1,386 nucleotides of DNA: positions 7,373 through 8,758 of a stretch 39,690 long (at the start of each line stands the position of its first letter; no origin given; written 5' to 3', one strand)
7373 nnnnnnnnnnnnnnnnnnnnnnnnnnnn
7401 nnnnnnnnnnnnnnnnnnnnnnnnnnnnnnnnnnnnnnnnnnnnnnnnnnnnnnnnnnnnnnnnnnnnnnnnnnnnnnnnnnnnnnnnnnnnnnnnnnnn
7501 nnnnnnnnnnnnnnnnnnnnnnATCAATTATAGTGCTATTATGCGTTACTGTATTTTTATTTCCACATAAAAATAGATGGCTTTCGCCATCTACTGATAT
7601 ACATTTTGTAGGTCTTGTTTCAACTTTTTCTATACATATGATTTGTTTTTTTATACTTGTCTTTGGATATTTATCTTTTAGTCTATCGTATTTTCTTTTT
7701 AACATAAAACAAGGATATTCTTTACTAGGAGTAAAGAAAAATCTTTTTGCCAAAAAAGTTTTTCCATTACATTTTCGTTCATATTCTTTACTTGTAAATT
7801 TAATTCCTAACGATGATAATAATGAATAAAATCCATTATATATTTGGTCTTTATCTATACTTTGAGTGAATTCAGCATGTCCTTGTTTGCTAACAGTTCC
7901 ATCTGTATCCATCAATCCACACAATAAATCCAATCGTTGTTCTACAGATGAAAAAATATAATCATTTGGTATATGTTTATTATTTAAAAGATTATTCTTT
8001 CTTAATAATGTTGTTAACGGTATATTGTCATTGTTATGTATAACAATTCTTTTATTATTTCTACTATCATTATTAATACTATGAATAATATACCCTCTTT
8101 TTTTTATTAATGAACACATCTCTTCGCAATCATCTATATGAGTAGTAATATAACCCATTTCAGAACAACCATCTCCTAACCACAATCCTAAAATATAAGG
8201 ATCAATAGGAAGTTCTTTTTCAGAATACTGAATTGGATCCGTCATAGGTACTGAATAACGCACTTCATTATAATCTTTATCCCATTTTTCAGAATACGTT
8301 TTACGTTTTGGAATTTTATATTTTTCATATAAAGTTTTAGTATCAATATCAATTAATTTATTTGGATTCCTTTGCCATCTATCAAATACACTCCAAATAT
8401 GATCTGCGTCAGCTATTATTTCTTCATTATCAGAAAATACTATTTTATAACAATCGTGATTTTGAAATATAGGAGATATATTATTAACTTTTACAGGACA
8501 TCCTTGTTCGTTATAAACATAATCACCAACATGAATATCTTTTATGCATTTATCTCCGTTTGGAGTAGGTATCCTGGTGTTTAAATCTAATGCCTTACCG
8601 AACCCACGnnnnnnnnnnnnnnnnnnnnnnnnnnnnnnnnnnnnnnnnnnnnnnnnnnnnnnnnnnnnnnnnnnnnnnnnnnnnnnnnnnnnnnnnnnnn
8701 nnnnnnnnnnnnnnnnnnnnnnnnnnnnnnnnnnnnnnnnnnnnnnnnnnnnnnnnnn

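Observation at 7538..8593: Ala1 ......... intein splitting the Walker-A P-loop of the large terminase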

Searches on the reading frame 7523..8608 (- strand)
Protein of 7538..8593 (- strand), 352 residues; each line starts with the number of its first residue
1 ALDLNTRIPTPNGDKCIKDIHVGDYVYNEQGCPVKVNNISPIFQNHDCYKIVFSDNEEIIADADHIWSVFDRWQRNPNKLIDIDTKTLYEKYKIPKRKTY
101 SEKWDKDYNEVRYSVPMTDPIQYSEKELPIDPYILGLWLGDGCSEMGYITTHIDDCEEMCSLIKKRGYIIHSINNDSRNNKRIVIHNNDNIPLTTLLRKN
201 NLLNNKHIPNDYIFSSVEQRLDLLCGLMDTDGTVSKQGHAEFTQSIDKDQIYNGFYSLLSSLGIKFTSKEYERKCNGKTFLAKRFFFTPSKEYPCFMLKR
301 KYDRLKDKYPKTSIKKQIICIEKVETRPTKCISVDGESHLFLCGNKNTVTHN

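Call 4: search_protein_families(library=pfam, proteins=[window:7538-8593:-], max_evalue=1)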
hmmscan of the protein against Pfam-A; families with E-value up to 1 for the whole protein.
window:7538-8593:- (352 aa): 4 families
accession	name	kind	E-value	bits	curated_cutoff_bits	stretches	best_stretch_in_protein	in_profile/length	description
PF05204.19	Hom_end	-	8.6e-07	29.5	21.1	1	208-279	2-73/110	Homing endonuclease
PF14528.11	LAGLIDADG_3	-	2.7e-05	24.7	22.5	1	219-276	2-59/82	LAGLIDADG-like domain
PF19092.6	DUF5780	-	0.02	15.5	28.2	1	10-63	7-59/109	Family of unknown function (DUF5780)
PF13403.11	Hint_2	-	0.25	12.1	28.4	1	5-38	6-39/147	Hint domain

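Call 5: search_protein_families(library=ncbifam, proteins=[window:7538-8593:-], max_evalue=1)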
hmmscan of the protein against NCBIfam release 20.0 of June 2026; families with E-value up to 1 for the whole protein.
window:7538-8593:- (352 aa): 2 families
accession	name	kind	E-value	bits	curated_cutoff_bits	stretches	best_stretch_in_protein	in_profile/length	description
NF045703.1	rSAM_Tes_intein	exception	2.1e-05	22.6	1700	1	135-265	375-509/1040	tetraether lipid synthase Tes, intein-containing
NF047776.1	LIC11485_Nterm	subfamily_domain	0.099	12.5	80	1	96-126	60-91/105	LIC_11485 family protein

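Call 6: search_solved_structures(query=window:7538-8593:-, max_evalue=1, show_alignments=3)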
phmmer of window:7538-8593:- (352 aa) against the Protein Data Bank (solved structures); distinct sequences matched with E-value up to 1: 11.
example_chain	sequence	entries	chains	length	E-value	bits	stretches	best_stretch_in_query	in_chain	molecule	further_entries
6bs8_A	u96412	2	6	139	6.7e-13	51.6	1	1-69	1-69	Replicative DNA helicase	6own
6rix_A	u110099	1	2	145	1.1e-12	50.8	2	1-69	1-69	Replicative DNA helicase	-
6riy_A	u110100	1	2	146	4.4e-12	48.9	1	1-69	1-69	Replicative DNA helicase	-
6riz_A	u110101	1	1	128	1.5e-10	43.9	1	1-68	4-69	gp41-1 intein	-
6qaz_A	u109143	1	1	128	1.2e-07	34.4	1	1-68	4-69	cyanophage-like gp41-1 intein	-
1um2_A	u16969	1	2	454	0.001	21.4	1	131-267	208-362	ENDONUCLEASE PI-SCEI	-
1dfa_A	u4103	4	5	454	0.001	21.4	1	131-267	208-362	PI-SCEI ENDONUCLEASE | ENDONUCLEASE PI-SCEI | PI-SCEI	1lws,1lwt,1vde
1ef0_A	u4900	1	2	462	0.0011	21.3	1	131-267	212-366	PI-SCEI ENDONUCLEASE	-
1jva_A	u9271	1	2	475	0.0012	21.1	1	131-267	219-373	VMA1-DERIVED HOMING ENDONUCLEASE X10SSS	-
9cop_A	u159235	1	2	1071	0.012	17.9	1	131-266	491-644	V-type proton ATPase catalytic subunit A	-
8f5h_A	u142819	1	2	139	0.42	12.8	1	268-316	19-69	S2hlx_EX_19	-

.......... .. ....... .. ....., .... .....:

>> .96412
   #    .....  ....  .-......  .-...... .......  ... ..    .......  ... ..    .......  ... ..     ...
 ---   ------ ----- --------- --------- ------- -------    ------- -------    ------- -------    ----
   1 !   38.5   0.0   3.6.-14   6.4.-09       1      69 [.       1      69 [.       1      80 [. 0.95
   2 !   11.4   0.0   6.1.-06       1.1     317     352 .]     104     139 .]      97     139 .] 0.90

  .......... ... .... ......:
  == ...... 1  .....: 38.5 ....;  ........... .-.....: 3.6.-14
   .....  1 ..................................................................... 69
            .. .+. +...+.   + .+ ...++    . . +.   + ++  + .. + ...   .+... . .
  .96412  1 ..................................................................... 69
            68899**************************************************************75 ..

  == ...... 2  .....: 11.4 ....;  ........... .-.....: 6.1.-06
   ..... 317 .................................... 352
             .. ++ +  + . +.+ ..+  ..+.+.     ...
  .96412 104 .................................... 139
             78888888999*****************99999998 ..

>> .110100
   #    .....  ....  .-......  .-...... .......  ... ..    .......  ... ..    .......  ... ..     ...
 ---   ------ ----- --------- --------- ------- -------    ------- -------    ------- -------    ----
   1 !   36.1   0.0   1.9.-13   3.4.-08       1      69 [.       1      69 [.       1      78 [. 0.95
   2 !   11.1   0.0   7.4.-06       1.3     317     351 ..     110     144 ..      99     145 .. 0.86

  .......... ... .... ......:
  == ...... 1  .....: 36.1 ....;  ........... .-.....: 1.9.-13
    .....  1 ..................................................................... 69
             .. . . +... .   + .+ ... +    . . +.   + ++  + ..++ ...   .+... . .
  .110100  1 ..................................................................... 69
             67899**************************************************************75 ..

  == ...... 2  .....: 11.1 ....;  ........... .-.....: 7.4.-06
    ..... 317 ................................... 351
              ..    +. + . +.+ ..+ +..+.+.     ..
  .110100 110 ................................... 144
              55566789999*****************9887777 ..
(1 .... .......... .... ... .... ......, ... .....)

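Call 8: search_dna_similar(query=window:7538-8593:-, collection=phages, mode=protein, max_rows=40)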
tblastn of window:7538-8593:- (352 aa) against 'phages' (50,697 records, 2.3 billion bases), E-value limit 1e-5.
Records with a match: 757; places in all: 775; records where one place covers at least 80% of the query: 734.
Best place of each record, by identity: <60% 757.
By first word of the organism name: Mycobacterium 300; Salmonella 177; Vibrio 63; Klebsiella 36; Escherichia 24; Aeromonas 21; Pseudomonas 19; Gordonia 15; Enterococcus 14; Bacteroides 11; and 38 more.
By host as written in the record: Mycobacterium smegmatis mc2 155 230; - 61; Salmonella enterica 43; Mycobacterium smegmatis mc#155 34; Salmonella enterica subsp. enterica serovar Typhimurium 27; Salmonella enterica subsp. enterica serovar Enteritidis 26; Klebsiella pneumoniae 18; Salmonella sp. 16; and 151 more.
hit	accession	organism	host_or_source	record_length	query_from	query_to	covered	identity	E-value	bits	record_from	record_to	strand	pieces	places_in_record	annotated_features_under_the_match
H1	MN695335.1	Synechococcus phage B23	Synechoccus sp.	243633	1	352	100%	37.6%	7e-40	155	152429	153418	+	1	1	terminase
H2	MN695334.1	Synechococcus phage B3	Synechoccus sp.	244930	1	352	100%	37.6%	7e-40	155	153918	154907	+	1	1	terminase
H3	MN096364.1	Mycobacterium phage Tomaszewski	Mycobacterium smegmatis mc2 155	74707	1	352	100%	34.9%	6e-42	161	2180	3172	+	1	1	8: terminase large subunit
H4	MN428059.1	Mycobacterium phage Kanye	Mycobacterium smegmatis mc2155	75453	1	352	100%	34.9%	8e-42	161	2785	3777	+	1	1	10: terminase large subunit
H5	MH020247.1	Mycobacterium phage MPhalcon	Mycobacterium smegmatis mc2 155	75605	1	352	100%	34.9%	8e-42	161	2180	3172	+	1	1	8: terminase large subunit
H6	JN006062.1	Mycobacterium phage Rakim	Mycobacterium smegmatis mc2 155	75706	1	352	100%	34.9%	8e-42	161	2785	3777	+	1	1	10: terminase large subunit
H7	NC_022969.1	Mycobacterium phage PhatBacter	Mycobacterium smegmatis mc2 155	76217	1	352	100%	34.9%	8e-42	161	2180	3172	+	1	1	8: exonuclease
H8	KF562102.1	Mycobacterium phage PhatBacter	Mycobacterium smegmatis mc2 155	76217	1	352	100%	34.9%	8e-42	161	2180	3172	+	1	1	8: terminase large subunit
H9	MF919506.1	Mycobacterium phage FireRed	Mycobacterium smegmatis mc2 155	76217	1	352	100%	34.9%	8e-42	161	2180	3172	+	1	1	terminase large subunit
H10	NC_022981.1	Mycobacterium phage HufflyPuff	Mycobacterium smegmatis mc2 155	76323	1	352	100%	34.9%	8e-42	161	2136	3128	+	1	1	7: exonuclease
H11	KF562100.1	Mycobacterium phage HufflyPuff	Mycobacterium smegmatis mc2 155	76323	1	352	100%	34.9%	8e-42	161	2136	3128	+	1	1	7: terminase large subunit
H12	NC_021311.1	Mycobacterium phage Phaux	Mycobacterium smegmatis mc2 155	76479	1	352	100%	34.9%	8e-42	161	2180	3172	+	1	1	7: exonuclease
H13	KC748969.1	Mycobacterium phage Phaux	Mycobacterium smegmatis mc2 155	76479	1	352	100%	34.9%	8e-42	161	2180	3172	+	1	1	7: terminase large subunit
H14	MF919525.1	Mycobacterium phage Murica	Mycobacterium smegmatis mc2 155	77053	1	352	100%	34.9%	8e-42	161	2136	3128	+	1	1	terminase large subunit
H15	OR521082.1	Mycobacterium phage Marshmallow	Mycobacterium smegmatis mc2 155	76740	1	352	100%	34.9%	9e-42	161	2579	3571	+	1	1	9: terminase large subunit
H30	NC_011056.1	Mycobacterium phage Kostya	Mycobacterium sp.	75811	1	352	100%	34.9%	9e-42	161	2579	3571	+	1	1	exonuclease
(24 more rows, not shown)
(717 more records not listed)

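Call 10: search_protein_families(library=phrogs, proteins=[window:7538-8593:-], max_evalue=0.001)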
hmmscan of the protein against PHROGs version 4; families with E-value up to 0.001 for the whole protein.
window:7538-8593:- (352 aa): 5 families
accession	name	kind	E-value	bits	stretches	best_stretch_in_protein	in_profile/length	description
phrog_36964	-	head and packaging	3.5e-43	148.7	1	4-352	95-434/890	terminase large subunit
phrog_15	-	head and packaging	5e-38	132.1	1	1-245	79-319/1330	terminase large subunit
phrog_19299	-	head and packaging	1.1e-36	127.5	1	1-352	32-385/702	terminase large subunit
phrog_50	-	DNA, RNA and nucleotide metabolism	1.4e-11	45.2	1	4-156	91-228/570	DnaC-like helicase loader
phrog_510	-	DNA, RNA and nucleotide metabolism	3.4e-08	33.7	1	17-247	424-640/667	DNA primase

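Call 18: get_annotated_region(hit=H30, flank=1500)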
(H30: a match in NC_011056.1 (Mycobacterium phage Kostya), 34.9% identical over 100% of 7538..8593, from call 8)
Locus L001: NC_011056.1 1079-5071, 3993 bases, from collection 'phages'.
description: Mycobacterium phage Kostya, complete genome.
organism: Mycobacterium phage Kostya (NCBI taxid 2914016)
taxonomy: Viruses; Duplodnaviria; Heunggongvirae; Uroviricota; Caudoviricetes; Kostyavirus; Kostyavirus kostya
host: Mycobacterium sp.; source: -; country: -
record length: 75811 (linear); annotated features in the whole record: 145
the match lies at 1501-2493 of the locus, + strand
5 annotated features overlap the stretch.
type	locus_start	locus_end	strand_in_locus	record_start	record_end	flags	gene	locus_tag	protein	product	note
CDS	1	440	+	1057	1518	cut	-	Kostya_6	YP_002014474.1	terminase small subunit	gp6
CDS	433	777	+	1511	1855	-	-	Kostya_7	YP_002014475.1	hypothetical protein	gp7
CDS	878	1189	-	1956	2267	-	-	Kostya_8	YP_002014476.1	hypothetical protein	gp8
CDS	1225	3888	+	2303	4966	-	-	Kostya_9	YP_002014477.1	exonuclease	gp9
CDS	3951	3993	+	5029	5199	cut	-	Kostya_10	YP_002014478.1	hypothetical protein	gp10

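Call 19: get_annotated_region(hit=H1, flank=2500)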
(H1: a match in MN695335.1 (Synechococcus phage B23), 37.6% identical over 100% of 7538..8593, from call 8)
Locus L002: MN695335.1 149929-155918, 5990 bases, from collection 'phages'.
description: Synechococcus phage B23, complete genome.
organism: Synechococcus phage B23 (NCBI taxid 2674977)
taxonomy: Viruses; Duplodnaviria; Heunggongvirae; Uroviricota; Caudoviricetes; Kyanoviridae
host: Synechoccus sp.; source: -; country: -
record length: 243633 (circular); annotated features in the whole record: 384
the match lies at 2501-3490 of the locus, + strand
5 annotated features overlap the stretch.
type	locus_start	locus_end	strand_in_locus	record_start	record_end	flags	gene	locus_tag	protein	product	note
CDS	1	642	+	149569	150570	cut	-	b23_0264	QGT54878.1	tail completion protein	gp264; tail completion protein (T4-like gp15)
CDS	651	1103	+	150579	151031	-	-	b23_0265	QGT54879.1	terminase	gp265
CDS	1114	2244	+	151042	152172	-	-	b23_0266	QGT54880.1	hypothetical protein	gp266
CDS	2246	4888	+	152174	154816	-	-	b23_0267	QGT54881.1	terminase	gp267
CDS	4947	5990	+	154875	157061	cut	-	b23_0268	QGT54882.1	tail sheath monomer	gp268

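Call 30: find_homologous_proteins(query=window:7538-8593:-, max_evalue=0.00001)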
Query window:7538-8593:- (352 aa): 287 proteins with E <= 0.00001 among 1154 candidates; the best 120 are listed.
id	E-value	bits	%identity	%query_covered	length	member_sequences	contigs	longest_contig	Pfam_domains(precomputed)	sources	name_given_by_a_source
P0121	2.0e-119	417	56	100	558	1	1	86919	-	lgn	-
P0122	1.9e-118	414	55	100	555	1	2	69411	-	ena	-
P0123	3.8e-110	386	53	100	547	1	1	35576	PF05204.20,PF14528.12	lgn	-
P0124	9.1e-109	382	54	100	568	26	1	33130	PF05204.20,PF14528.12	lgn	-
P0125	4.0e-107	376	53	100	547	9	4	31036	PF05204.20,PF14528.12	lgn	-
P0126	1.3e-106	375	51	100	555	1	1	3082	PF05204.20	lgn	-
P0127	1.8e-100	355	53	100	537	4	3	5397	PF05204.20,PF14528.12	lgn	-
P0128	1.5e-98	348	49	100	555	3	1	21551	PF05204.20,PF14528.12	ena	-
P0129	4.7e-98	347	53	90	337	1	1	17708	-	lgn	-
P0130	5.3e-96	340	51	100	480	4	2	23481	PF05204.20,PF14528.12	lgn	-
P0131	2.5e-95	338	48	100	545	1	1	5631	PF14528.12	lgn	-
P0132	2.2e-94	335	48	100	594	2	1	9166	PF14528.12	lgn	-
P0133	2.5e-93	331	47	100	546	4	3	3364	-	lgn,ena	-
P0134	1.1e-91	326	50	94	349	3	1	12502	PF05204.20,PF14528.12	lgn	-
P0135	1.4e-91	325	46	100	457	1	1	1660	PF05204.20,PF14528.12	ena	-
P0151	2.2e-71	259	45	100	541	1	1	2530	PF03354.22,PF14528.12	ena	-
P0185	3.4e-51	192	34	100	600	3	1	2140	PF05876.19,PF14528.12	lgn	-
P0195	3.1e-49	186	40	100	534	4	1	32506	PF03237.22,PF14528.12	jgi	jgi:hypothetical protein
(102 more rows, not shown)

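Call 37: find_encoding_contigs(protein=P0121, flank=5000, max_places=1)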
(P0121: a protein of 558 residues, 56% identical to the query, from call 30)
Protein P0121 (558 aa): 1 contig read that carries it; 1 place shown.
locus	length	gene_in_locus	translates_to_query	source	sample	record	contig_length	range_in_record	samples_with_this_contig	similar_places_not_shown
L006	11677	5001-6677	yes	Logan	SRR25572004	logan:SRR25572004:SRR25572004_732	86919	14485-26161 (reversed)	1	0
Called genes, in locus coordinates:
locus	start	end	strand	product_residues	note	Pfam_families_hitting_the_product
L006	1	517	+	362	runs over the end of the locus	PF00266:Aminotran_5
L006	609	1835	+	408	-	-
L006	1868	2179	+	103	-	-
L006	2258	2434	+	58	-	-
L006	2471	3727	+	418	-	-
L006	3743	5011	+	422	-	PF27269:YonG_N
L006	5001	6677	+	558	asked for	-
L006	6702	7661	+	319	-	PF14528:LAGLIDADG_3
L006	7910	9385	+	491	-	-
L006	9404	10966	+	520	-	-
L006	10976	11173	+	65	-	-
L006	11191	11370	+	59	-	-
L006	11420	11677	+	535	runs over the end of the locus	PF01541:GIY-YIG, PF07453:NUMOD1 (faint), PF22083:I-HmuI_NUMOD-like (faint)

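Call 40: predict_structure(alignment_id=A2)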
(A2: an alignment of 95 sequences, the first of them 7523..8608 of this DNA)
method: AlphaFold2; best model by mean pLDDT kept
length: 362 residues; sequences in the alignment: 95
mean_pLDDT: 94.1   pTM: 0.92
mean pLDDT of the five models: 94.1, 93.8, 93.7, 93.6, 93.4
residues with pLDDT >= 90: 329; 70-90: 10; 50-70: 20; < 50: 3
segments of 3 or more residues with pLDDT < 50: none
pLDDT, mean of each block of 10 residues (from residue 1): 74 96 98 98 95 97 97 94 94 89 64 78 98 98 97 98 99 98 97 98 97 98 99 98 98 97 98 96 97 97 98 95 97 95 95 84 46
secondary structure, 60 per line:
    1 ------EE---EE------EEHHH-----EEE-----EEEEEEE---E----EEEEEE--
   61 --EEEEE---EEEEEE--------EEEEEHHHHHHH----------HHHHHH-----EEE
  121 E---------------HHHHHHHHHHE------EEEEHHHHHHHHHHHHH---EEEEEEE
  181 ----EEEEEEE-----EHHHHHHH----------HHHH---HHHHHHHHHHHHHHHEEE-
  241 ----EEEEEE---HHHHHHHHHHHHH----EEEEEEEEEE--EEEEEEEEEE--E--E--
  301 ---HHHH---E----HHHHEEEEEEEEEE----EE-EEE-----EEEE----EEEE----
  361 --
elements in order: E30-32 E38-44 E53-58 E63-67 E71-76 E85-89 H90-96 H107-112 E118-121 H137-146 E154-157 H158-170 E174-180 E185-191 H198-204 H215-218 H222-236 E237-239 E245-250 H254-266 E271-280 E283-292 H304-307 H316-319 E320-329 E337-339 E345-348 E353-356

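Call 43: fold_search(model_id=the predicted structure, library=pdb)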
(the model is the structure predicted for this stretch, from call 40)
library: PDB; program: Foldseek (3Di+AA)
matches with E <= 10: 717; with E <= 0.001: 29
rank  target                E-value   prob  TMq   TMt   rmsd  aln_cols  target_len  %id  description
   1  1ef0_A                1.5e-20  1.00  0.70  0.61   7.4       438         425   17  CRYSTAL STRUCTURE OF PI-SCEI MINIPRECURSOR (released 2000-06-07)
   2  1vde_B                2.2e-20  1.00  0.70  0.61   8.1       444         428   16  PI-SCEI, A HOMING ENDONUCLEASE WITH PROTEIN SPLICING ACTIVITY (released 1998-04-08)
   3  1vde_A                6.2e-19  1.00  0.69  0.59   8.3       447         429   17  PI-SCEI, A HOMING ENDONUCLEASE WITH PROTEIN SPLICING ACTIVITY (released 1998-04-08)
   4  1jva_B                1.2e-18  1.00  0.69  0.59   9.7       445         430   16  CRYSTAL STRUCTURE OF THE VMA1-DERIVED ENDONUCLEASE BEARING THE N AND C EXTEIN PROPEPTIDES (released 2002-08-29)
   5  1lws_A                1.4e-18  1.00  0.67  0.57   9.1       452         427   16  Crystal structure of the intein homing endonuclease PI-SceI bound to its recognition sequence (released 2002-09-27)
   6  1jva_A                2.6e-18  1.00  0.69  0.60   9.1       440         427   16  CRYSTAL STRUCTURE OF THE VMA1-DERIVED ENDONUCLEASE BEARING THE N AND C EXTEIN PROPEPTIDES (released 2002-08-29)
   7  1dfa                  3.3e-18  1.00  0.66  0.60   6.6       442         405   17  CRYSTAL STRUCTURE OF PI-SCEI IN C2 SPACE GROUP (released 1999-12-08)
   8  1lwt_A                4.9e-18  1.00  0.69  0.57  10.0       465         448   16  Crystal structure of the intein homing endonuclease PI-SceI bound to its substrate DNA (Ca2+ free) (released 2002-09-27)
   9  1um2_B                8.9e-18  1.00  0.70  0.61   9.3       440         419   17  Crystal Structure of the Vma1-Derived Endonuclease with the Ligated Extein Segment (released 2004-09-22)
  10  7qsu                  1.0e-16  1.00  0.56  0.56   6.6       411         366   17  Crystal structure of homing endonuclease-associated TliVMA intein (C1A, d333-339) (released 2022-03-30)
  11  1ef0_B                1.5e-16  1.00  0.62  0.58   9.6       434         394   15  CRYSTAL STRUCTURE OF PI-SCEI MINIPRECURSOR (released 2000-06-07)
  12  1um2_A                9.8e-16  1.00  0.66  0.58   9.5       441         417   16  Crystal Structure of the Vma1-Derived Endonuclease with the Ligated Extein Segment (released 2004-09-22)
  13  7qss                  1.1e-13  1.00  0.56  0.49   9.4       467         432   15  Crystal structure of homing endonuclease-associated TliVMA intein (C1A) (released 2022-03-30)
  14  1dq3                  2.5e-12  1.00  0.63  0.52   5.9       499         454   13  CRYSTAL STRUCTURE OF AN ARCHAEAL INTEIN-ENCODED HOMING ENDONUCLEASE PI-PFUI (released 2000-07-05)
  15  7qst                  5.1e-12  1.00  0.53  0.53  11.2       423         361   16  Crystal structure of homing endonuclease-associated PhoVMA intein (C1A) (released 2022-03-30)
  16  6bs8_A                1.5e-07  1.00  0.32  0.88   9.4       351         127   12  The class 3 DnaB intein from Mycobacterium smegmatis (released 2018-11-21)
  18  6bs8_C                3.1e-07  1.00  0.30  0.85   9.5       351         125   11  The class 3 DnaB intein from Mycobacterium smegmatis (released 2018-11-21)
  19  6bs8_B                3.3e-07  1.00  0.32  0.87   9.6       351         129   12  The class 3 DnaB intein from Mycobacterium smegmatis (released 2018-11-21)
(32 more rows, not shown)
